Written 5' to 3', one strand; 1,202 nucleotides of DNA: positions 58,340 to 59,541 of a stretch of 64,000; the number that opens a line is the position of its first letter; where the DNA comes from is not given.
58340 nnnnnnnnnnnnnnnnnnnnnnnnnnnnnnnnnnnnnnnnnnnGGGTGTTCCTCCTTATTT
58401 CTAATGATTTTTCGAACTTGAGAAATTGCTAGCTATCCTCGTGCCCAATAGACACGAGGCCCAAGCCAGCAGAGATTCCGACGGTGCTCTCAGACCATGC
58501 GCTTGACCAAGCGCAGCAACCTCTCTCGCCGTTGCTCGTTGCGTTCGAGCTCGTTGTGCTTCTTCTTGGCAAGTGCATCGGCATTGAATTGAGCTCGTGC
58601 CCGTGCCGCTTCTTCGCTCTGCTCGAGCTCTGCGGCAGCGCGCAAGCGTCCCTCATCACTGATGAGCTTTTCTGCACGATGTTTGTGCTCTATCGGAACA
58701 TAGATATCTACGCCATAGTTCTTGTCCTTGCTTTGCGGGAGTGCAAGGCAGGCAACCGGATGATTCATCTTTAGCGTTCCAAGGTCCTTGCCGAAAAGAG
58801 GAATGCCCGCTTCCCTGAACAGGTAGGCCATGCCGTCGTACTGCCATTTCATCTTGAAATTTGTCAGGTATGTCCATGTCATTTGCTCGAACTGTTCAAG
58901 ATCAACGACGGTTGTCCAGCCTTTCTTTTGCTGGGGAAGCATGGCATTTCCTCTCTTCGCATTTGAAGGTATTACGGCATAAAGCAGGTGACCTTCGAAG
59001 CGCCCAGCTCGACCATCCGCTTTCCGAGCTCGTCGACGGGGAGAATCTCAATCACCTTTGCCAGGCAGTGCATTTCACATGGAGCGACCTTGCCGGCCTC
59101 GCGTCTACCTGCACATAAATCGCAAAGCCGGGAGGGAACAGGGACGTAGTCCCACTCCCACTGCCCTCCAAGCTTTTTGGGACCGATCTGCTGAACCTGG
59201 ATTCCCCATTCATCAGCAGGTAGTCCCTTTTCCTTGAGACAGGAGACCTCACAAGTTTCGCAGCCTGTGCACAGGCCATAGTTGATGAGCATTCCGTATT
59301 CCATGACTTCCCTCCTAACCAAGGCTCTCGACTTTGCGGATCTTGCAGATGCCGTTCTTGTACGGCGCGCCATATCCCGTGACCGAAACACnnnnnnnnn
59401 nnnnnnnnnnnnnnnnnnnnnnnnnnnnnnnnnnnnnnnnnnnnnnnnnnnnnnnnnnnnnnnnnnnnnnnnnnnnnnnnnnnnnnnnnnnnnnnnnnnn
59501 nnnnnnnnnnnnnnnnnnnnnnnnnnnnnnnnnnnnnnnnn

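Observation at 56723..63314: Lower-GC cassette bracketed by the two Family C copies: cytoplasmic bis-MGD enzyme, Fe-S subunit, MFS transporter and membrane LuxR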

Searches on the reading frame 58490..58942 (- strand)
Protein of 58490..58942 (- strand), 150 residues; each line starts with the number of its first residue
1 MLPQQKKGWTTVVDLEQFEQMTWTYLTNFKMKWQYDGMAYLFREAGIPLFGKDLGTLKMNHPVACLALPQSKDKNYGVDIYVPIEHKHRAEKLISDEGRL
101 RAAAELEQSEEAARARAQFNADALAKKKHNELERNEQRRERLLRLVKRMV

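Call 4: search_protein_families(library=pfam, proteins=[window:58490-58942:-], max_evalue=0.01)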
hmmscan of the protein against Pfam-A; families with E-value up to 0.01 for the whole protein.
window:58490-58942:- (150 aa): 0 families

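Call 8: search_protein_families(library=ncbifam, proteins=[window:58490-58942:-], max_evalue=0.01)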
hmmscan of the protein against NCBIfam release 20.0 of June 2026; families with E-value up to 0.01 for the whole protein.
window:58490-58942:- (150 aa): 1 family
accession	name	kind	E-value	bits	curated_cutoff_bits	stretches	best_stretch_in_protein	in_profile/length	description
NF040486.1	SrfA_fam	subfamily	0.00037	20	150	1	60-116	39-95/438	SrfA family protein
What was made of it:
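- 58490..58942 (-): 150-aa protein of a small orphan family: an alpha/beta domain of about 95 aa followed by a long charged C-terminal helix. It is co-inherited with the MFS gene. Its function is unknown, possibly a transporter-associated or ligand-binding accessory. No Pfam or NCBIfam family (calls 4, 8).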

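Call 57: find_homologous_proteins(query=window:58490-58942:-, max_evalue=0.001)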
Query window:58490-58942:- (150 aa): 57 proteins with E <= 0.001 among 939 candidates.
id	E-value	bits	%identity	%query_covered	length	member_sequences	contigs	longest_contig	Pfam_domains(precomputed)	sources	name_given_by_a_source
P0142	4.3e-95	333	100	100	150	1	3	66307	-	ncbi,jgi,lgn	ncbi:MAG: hypothetical protein ACOX69_01015 [Coriobacteriales bacterium]|jgi:hypothetical protein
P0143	1.2e-60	221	70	87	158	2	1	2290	-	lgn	-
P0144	8.9e-60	219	78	63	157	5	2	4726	-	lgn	-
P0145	1.9e-59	218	64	100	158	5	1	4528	-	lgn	-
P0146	3.1e-59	217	64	99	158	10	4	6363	-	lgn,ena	-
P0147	5.4e-59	216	78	63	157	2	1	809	-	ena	-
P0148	4.0e-58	213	62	100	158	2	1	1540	-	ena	-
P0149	9.5e-58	212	62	100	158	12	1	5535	-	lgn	-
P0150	4.1e-57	210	66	95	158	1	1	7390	-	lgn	-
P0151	8.0e-57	209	68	85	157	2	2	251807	-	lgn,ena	-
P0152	1.1e-55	205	77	75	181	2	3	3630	-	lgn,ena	-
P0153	3.2e-55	204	60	100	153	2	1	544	-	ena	-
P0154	1.2e-54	202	69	85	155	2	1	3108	-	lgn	-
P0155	1.4e-52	195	67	82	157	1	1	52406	-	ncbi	-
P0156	1.1e-51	192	57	100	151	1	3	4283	-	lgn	-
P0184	5.9e-42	161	51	97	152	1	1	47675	-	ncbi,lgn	-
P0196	7.5e-37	144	49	96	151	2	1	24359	-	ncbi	-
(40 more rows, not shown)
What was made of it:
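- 58490..58942 (-): 57 clusters, all at least 49% identical (call 57).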

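Call 80: search_protein_families(library=pfam, proteins=[P0200, P0203, P0205, P0206, P0210, P0214], max_evalue=0.01)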
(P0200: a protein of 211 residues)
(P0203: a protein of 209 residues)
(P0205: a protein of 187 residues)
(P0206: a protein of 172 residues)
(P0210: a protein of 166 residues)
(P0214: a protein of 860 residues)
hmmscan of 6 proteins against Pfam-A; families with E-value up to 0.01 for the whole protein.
P0200 (211 aa): 1 family
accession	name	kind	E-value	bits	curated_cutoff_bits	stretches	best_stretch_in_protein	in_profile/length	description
PF07906.18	Toxin_15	-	0.0046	17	25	1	70-149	151-233/278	ShET2 enterotoxin, N-terminal region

P0203 (209 aa): 0 families

P0205 (187 aa): 0 families

P0206 (172 aa): 0 families

P0210 (166 aa): 1 family
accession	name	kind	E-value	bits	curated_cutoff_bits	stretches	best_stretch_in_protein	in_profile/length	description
PF09413.15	DUF2007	-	0.0012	19.4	25.7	1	37-92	17-64/66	Putative prokaryotic signal transducing protein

P0214 (860 aa): 10 families
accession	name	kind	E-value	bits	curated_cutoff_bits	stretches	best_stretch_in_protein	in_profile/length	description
PF03630.20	Fumble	-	5.2e-13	49.3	28.5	0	80-125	96-140/334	Fumble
PF01282.25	Ribosomal_S24e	-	1.2e-10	41.8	24.5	0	75-102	54-81/95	Ribosomal protein S24e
PF20452.3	Calmod_bind_C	-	8.3e-10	39.1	24.2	0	90-113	31-54/62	Calmodulin binding protein C-terminal domain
PF03495.19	Binary_toxB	-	3.4e-07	30.8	25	0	105-128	33-56/78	Clostridial binary toxin B/anthrax toxin PA Ca-binding domain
PF23650.1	DUF7148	-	2.9e-06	27.9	27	0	67-101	84-118/121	Domain of unknown function (DUF7148)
PF16087.11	DUF4817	-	1.1e-05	25.5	22.6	0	90-106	13-29/55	Helix-turn-helix domain (DUF4817)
PF17255.8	EbsA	-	7.7e-05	23.5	25.9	0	213-247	19-51/133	EbsA-like protein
PF05535.17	Chromadorea_ALT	-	9.3e-05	23.1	25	0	103-126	4-27/78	Chromadorea ALT protein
PF07194.16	P2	-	0.00044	20.7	23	0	84-112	1-29/81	P2 response regulator binding domain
PF18756.6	Nmad4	-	0.0026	18.5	27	0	589-621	24-56/87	Nucleotide modification associated domain 4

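Call 88: find_encoding_contigs(protein=P0151, flank=10000, max_places=2)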
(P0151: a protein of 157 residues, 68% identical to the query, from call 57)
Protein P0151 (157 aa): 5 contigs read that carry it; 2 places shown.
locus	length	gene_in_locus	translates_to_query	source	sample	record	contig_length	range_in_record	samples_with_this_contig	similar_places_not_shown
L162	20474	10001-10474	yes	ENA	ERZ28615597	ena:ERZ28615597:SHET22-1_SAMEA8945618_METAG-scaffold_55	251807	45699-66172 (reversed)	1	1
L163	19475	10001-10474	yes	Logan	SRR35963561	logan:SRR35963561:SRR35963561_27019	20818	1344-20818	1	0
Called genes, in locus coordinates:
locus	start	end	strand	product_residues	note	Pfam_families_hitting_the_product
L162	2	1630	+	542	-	PF02142:MGS, PF01808:AICARFT_IMPCHas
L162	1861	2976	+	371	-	PF03372:Exo_endo_phos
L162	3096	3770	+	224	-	-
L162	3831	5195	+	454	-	PF05167:DUF711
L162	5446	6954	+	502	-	PF00196:GerE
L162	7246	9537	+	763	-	PF04879:Molybdop_Fe4S4, PF00384:Molybdopterin, PF01568:Molydop_binding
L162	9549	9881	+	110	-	-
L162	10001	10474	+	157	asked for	-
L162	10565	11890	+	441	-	PF00083:Sugar_tr (faint), PF07690:MFS_1, PF12832:MFS_1_like (weak), PF07690:MFS_1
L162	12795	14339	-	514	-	PF00196:GerE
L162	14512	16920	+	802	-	PF10518:TAT_signal (weak), PF04879:Molybdop_Fe4S4, PF00384:Molybdopterin, PF01568:Molydop_binding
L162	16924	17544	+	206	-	PF13237:Fer4_10 (weak), PF13247:Fer4_11, PF12838:Fer4_7, PF13187:Fer4_9 (weak), PF25160:LdpA_Fe-S-bd (weak), PF00037:Fer4, PF12797:Fer4_2 (weak), PF12837:Fer4_6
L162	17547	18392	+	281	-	PF04976:DmsC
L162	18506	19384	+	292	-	PF04976:DmsC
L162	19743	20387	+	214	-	PF00440:TetR_N, PF14278:TetR_C_8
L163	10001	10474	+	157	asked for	-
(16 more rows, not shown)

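Call 92: find_encoding_contigs(protein=P0184, flank=7000, max_places=2)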
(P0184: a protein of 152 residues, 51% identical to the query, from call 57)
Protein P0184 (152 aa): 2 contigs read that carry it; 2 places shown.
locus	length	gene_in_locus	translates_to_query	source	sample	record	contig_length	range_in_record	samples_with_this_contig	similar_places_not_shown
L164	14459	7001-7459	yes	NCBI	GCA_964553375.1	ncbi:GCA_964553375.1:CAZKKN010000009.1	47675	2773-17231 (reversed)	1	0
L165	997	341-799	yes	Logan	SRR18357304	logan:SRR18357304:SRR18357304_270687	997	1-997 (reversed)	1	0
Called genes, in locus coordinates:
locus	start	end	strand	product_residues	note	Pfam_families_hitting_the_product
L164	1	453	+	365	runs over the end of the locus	PF01924:HypD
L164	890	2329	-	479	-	PF00196:GerE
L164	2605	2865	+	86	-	-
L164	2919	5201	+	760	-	PF04879:Molybdop_Fe4S4, PF00384:Molybdopterin, PF01568:Molydop_binding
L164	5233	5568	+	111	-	-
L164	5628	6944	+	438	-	PF00083:Sugar_tr (weak), PF07690:MFS_1, PF12832:MFS_1_like (weak), PF07690:MFS_1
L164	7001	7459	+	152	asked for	-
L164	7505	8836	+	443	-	PF00083:Sugar_tr (faint), PF07690:MFS_1, PF12832:MFS_1_like (weak), PF07690:MFS_1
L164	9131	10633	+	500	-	PF01654:Cyt_bd_oxida_I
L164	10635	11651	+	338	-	PF02322:Cyt_bd_oxida_II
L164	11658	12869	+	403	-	PF06541:ABC_trans_CmpB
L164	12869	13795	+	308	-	PF00571:CBS, PF03471:CorC_HlyC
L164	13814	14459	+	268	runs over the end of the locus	PF04024:PspC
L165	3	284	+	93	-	?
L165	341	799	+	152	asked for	-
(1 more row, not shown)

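Call 93: find_encoding_contigs(protein=P0196, flank=7000, max_places=2)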
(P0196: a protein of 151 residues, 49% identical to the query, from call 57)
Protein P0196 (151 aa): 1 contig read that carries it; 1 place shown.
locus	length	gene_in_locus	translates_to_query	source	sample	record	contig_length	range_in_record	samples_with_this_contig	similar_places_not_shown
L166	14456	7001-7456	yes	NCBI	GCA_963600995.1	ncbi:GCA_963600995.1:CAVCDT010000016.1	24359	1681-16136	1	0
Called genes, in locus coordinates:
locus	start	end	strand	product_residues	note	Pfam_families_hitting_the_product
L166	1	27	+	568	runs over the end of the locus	?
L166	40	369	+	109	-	-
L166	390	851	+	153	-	-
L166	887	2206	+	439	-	PF07690:MFS_1, PF12832:MFS_1_like, PF00083:Sugar_tr (weak), PF07690:MFS_1 (weak)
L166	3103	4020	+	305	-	PF00126:HTH_1, PF03466:LysR_substrate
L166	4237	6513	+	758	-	PF04879:Molybdop_Fe4S4, PF00384:Molybdopterin, PF01568:Molydop_binding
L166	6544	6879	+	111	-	-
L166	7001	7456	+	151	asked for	-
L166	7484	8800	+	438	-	PF00083:Sugar_tr (faint), PF07690:MFS_1, PF12832:MFS_1_like (faint)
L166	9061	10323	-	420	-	-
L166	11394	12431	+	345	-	PF01656:CbiA, PF02374:ArsA_ATPase (weak), PF10609:ParA (weak), PF13614:AAA_31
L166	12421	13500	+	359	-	PF02195:ParB_N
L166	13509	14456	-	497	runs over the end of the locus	PF19610:DUF6115 (faint)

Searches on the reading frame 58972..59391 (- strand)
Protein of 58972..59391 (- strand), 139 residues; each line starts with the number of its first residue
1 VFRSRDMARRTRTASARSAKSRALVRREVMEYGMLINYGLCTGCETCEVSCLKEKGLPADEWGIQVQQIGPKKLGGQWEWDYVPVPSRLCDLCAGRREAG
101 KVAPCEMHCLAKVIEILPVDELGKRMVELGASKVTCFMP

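Call 4: search_protein_families(library=pfam, proteins=[window:58972-59391:-], max_evalue=0.01)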
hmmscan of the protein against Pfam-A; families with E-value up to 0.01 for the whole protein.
window:58972-59391:- (139 aa): 1 family
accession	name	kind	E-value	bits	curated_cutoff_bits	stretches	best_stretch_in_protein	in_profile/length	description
PF12797.12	Fer4_2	-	0.0079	16.5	24.5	1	33-51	2-20/22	4Fe-4S binding domain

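Call 8: search_protein_families(library=ncbifam, proteins=[window:58972-59391:-], max_evalue=0.01)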
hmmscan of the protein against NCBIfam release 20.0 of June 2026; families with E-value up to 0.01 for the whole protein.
window:58972-59391:- (139 aa): 6 families
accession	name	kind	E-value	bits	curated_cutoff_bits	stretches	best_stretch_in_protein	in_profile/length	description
TIGR02951.1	DMSO_dmsB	equivalog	5.4e-08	33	214.1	2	32-67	2-37/161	DMSO/selenate family reductase complex B subunit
NF011569.0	PRK14993.1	equivalog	1.4e-06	27.9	416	1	30-94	42-104/244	tetrathionate reductase subunit TtrB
NF045715.1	sulf_resp_HmcB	equivalog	0.00043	19.5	420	0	16-61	22-66/307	sulfate respiration complex iron-sulfur protein HmcB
NF041782.1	mnquin_red_QrcC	equivalog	0.00057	19.6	400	1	32-86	1-64/239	menaquinone reductase iron-sulfur cluster-binding subunit QrcC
NF041715.1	arsenate_red_ArrB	equivalog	0.0007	19.2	450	1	30-95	1-62/233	arsenate respiratory reductase iron-sulfur subunit ArrB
TIGR01582.1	FDH-beta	equivalog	0.0023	17.1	334.7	0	18-55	9-45/283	formate dehydrogenase subunit beta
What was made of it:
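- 58972..59304 (-): Small electron-transfer subunit (110 aa). Its eight Cys (C12, C15, C18, C22, C61, C64, C76, C80) are enough for two [4Fe-4S] clusters. There is weak similarity to the DmsB/TtrB N-termini (call 8).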
